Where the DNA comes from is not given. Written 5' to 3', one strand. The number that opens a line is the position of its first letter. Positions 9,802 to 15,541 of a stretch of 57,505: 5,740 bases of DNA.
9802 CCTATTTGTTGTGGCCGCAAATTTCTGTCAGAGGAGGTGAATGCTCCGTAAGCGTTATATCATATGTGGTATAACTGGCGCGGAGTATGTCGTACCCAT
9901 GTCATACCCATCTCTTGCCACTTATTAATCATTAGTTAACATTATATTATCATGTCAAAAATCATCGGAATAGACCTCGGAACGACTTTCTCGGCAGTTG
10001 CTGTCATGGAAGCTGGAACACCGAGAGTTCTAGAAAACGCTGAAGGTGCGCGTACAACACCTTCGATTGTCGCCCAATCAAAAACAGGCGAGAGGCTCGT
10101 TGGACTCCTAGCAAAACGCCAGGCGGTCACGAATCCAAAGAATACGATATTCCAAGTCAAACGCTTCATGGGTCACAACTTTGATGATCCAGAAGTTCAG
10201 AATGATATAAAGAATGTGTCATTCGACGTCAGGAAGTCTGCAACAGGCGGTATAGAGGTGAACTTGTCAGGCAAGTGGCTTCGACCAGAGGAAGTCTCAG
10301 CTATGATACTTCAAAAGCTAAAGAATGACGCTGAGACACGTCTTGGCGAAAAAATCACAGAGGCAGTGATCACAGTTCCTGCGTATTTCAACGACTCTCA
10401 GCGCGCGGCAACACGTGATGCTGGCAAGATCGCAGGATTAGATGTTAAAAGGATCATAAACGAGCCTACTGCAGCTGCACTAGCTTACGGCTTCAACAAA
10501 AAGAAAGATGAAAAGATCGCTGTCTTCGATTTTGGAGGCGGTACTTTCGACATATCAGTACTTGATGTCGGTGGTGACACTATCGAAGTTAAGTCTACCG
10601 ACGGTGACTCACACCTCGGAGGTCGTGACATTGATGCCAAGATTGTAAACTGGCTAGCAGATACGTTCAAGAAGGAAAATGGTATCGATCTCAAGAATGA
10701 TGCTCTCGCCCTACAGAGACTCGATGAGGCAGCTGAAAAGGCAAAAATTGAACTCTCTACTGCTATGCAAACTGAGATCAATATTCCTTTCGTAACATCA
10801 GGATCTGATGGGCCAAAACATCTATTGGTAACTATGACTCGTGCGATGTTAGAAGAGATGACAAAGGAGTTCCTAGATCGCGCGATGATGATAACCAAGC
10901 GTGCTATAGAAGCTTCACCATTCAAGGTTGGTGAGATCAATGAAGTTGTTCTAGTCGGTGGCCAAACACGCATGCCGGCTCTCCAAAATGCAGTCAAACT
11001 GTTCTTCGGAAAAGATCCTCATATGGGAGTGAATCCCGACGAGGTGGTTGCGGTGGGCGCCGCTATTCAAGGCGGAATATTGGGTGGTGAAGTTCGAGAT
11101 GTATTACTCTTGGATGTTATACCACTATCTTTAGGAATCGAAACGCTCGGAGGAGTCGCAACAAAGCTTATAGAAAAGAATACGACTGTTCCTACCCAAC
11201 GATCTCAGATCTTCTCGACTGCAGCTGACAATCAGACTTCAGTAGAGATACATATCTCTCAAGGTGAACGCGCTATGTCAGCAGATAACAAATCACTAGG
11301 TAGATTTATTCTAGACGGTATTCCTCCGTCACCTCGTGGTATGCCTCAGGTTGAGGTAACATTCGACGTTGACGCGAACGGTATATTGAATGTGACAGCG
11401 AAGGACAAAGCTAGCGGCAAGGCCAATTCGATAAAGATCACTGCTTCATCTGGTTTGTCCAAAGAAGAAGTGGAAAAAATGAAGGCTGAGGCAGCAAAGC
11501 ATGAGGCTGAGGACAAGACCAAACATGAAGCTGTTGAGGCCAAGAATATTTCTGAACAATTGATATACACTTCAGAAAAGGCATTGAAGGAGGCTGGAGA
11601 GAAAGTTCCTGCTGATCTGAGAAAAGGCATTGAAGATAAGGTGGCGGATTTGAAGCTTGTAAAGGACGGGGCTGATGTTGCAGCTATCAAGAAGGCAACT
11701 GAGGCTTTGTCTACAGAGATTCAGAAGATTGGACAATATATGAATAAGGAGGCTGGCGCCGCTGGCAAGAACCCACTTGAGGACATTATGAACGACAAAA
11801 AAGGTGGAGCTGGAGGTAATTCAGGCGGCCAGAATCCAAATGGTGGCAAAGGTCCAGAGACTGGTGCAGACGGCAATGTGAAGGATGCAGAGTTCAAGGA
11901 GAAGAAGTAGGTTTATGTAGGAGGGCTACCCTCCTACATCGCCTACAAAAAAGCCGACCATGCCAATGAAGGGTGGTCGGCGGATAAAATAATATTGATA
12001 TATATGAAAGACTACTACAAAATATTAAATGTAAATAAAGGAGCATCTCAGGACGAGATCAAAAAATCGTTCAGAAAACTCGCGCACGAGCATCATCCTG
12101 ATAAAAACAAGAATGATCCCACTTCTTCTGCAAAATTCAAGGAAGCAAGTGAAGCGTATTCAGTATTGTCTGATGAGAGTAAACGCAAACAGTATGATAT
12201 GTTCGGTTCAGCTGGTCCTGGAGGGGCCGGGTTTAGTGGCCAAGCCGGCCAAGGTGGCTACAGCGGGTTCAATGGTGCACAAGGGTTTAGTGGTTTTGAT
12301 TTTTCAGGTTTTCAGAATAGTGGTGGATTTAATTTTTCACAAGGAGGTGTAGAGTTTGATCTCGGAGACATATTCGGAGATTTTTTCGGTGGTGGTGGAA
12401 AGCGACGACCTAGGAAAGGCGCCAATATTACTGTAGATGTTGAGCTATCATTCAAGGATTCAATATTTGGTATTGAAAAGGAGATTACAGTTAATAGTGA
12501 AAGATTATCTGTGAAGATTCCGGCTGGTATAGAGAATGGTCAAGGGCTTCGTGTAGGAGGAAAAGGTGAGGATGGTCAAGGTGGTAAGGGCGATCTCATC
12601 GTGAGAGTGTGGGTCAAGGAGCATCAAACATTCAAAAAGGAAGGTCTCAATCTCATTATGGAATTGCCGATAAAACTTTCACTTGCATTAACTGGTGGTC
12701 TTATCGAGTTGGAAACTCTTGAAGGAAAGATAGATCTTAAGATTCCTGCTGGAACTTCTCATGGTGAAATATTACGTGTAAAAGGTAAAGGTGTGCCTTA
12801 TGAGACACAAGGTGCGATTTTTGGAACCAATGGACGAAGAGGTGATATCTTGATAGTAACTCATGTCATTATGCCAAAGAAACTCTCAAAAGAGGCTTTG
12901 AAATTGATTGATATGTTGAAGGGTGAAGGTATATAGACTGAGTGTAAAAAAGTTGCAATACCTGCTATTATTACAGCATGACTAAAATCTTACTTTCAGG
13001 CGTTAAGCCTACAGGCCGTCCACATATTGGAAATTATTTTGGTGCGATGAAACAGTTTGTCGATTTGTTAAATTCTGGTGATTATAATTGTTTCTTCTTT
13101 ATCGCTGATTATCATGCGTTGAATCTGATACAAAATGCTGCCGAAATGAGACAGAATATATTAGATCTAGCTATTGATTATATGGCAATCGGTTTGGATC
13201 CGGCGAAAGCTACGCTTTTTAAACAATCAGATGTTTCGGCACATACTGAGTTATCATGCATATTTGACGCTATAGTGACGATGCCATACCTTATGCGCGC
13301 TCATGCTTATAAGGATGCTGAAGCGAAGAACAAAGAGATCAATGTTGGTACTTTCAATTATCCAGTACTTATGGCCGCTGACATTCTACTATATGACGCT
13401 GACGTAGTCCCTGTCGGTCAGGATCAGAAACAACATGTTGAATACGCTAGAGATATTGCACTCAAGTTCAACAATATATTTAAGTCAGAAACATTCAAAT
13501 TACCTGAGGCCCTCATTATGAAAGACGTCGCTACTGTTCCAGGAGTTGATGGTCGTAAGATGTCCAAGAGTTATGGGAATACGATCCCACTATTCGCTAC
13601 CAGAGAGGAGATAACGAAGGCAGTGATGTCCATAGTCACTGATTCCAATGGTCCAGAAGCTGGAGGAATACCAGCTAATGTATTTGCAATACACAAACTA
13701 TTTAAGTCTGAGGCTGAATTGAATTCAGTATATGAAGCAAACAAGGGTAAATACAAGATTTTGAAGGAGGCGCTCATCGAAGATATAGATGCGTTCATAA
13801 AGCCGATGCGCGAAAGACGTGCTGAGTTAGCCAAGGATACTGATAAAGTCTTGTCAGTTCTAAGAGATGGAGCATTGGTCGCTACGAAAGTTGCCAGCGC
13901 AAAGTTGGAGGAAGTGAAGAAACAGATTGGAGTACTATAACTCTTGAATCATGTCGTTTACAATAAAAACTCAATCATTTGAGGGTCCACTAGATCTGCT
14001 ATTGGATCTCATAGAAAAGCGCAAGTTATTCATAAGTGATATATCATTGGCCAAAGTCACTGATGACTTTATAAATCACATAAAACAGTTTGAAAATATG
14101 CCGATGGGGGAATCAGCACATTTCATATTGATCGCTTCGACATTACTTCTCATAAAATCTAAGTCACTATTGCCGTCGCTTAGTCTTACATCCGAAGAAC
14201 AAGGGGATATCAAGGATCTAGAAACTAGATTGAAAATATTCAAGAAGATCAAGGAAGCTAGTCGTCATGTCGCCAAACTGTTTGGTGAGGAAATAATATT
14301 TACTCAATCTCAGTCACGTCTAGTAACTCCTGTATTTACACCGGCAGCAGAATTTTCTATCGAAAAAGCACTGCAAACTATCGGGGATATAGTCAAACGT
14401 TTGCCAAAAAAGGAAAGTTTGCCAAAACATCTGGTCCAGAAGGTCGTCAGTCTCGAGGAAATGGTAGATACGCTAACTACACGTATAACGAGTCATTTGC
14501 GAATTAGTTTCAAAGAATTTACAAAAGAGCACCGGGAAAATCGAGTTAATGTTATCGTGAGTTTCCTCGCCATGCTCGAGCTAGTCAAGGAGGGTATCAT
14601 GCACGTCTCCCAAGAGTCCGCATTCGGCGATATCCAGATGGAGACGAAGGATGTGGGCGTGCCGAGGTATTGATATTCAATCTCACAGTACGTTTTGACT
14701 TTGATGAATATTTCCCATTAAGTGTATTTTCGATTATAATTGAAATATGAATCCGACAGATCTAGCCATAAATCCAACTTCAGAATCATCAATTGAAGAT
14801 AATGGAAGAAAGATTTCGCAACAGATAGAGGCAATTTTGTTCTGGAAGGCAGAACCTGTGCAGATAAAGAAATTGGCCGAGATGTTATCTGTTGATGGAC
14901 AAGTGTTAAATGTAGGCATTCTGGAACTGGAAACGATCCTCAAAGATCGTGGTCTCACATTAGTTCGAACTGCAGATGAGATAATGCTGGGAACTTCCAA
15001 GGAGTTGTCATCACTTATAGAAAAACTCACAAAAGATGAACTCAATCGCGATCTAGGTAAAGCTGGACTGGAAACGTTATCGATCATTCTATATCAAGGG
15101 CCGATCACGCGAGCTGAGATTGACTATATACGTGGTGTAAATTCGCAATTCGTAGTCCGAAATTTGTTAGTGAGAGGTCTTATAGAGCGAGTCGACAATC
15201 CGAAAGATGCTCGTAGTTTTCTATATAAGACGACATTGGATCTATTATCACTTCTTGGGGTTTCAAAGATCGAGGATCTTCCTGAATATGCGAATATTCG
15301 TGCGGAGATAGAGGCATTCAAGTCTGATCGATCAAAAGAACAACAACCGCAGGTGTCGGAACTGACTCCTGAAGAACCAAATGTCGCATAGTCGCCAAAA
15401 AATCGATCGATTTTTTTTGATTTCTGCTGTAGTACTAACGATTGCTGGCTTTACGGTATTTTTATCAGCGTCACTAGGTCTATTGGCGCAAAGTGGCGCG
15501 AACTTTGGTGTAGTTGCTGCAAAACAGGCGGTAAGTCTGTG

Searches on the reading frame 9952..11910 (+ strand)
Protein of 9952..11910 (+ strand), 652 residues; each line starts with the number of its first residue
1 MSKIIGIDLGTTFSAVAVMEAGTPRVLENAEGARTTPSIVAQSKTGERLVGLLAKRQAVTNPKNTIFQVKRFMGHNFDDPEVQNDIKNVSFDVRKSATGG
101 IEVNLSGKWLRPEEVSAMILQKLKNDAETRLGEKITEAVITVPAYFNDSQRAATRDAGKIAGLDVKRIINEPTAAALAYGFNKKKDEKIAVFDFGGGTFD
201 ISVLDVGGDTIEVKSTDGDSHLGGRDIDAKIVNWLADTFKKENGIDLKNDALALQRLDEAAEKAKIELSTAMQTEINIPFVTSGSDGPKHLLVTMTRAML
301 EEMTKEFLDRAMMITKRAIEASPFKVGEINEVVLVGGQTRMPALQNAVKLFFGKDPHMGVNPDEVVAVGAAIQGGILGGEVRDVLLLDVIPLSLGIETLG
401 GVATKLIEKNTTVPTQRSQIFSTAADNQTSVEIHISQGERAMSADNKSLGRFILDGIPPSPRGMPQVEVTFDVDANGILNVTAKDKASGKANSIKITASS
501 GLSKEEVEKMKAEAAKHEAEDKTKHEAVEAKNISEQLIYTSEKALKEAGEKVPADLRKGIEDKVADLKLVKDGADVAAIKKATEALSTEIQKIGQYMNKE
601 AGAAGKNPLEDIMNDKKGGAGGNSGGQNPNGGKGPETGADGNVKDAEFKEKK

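Call 7: search_protein_families(library=pfam, proteins=[window:9952-11910:+], max_evalue=0.001)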
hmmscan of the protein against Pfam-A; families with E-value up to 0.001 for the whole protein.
window:9952-11910:+ (652 aa): 2 families
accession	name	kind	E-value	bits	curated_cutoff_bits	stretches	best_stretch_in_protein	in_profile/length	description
PF00012.26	HSP70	-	2e-242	806.1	20.6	1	4-597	1-597/599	Hsp70 protein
PF06723.19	MreB_Mbl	-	1.5e-14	54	27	1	117-371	75-316/327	MreB/Mbl protein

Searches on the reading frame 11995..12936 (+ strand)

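Call 7: search_protein_families(library=pfam, proteins=[window:11995-12936:+], max_evalue=0.001)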
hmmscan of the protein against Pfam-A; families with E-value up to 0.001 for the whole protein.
window:11995-12936:+ (313 aa): 2 families
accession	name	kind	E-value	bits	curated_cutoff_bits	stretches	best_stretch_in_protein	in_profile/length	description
PF01556.23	DnaJ_C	-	1.4e-37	129.5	26.6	1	145-294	1-152/152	DnaJ C terminal domain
PF00226.36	DnaJ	-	5.1e-26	91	27.8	1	6-68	1-63/63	DnaJ domain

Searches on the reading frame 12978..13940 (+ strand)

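Call 7: search_protein_families(library=pfam, proteins=[window:12978-13940:+], max_evalue=0.001)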
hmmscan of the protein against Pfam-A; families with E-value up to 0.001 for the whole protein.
window:12978-13940:+ (320 aa): 1 family
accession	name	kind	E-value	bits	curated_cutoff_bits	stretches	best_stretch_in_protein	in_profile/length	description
PF00579.31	tRNA-synt_1b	-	6.9e-58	196.7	21.1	1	5-250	8-251/292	tRNA synthetases class I (W and Y)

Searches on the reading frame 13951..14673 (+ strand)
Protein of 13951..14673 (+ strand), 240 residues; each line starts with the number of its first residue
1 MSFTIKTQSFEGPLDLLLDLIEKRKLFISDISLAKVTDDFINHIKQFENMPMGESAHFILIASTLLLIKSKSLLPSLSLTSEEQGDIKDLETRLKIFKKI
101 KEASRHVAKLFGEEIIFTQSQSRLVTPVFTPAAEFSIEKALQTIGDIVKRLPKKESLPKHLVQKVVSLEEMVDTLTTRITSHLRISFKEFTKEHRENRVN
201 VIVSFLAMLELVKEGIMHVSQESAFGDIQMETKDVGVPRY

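Call 7: search_protein_families(library=pfam, proteins=[window:13951-14673:+], max_evalue=0.001)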
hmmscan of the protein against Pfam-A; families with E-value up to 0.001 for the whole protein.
window:13951-14673:+ (240 aa): 1 family
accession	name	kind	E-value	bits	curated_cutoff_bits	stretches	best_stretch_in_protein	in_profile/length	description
PF02616.19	SMC_ScpA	-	2.8e-23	83.6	24.6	1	20-230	1-229/232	Segregation and condensation protein ScpA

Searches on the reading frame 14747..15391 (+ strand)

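Call 7: search_protein_families(library=pfam, proteins=[window:14747-15391:+], max_evalue=0.001)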
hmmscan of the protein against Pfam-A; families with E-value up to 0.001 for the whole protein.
window:14747-15391:+ (214 aa): 2 families
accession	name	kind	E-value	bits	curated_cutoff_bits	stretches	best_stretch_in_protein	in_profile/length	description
PF04079.22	SMC_ScpB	-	2.5e-39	134.8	27.4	1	26-180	2-159/160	Segregation and condensation complex subunit ScpB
PF01047.28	MarR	-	0.00044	20.5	24.6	0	110-157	8-58/59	MarR family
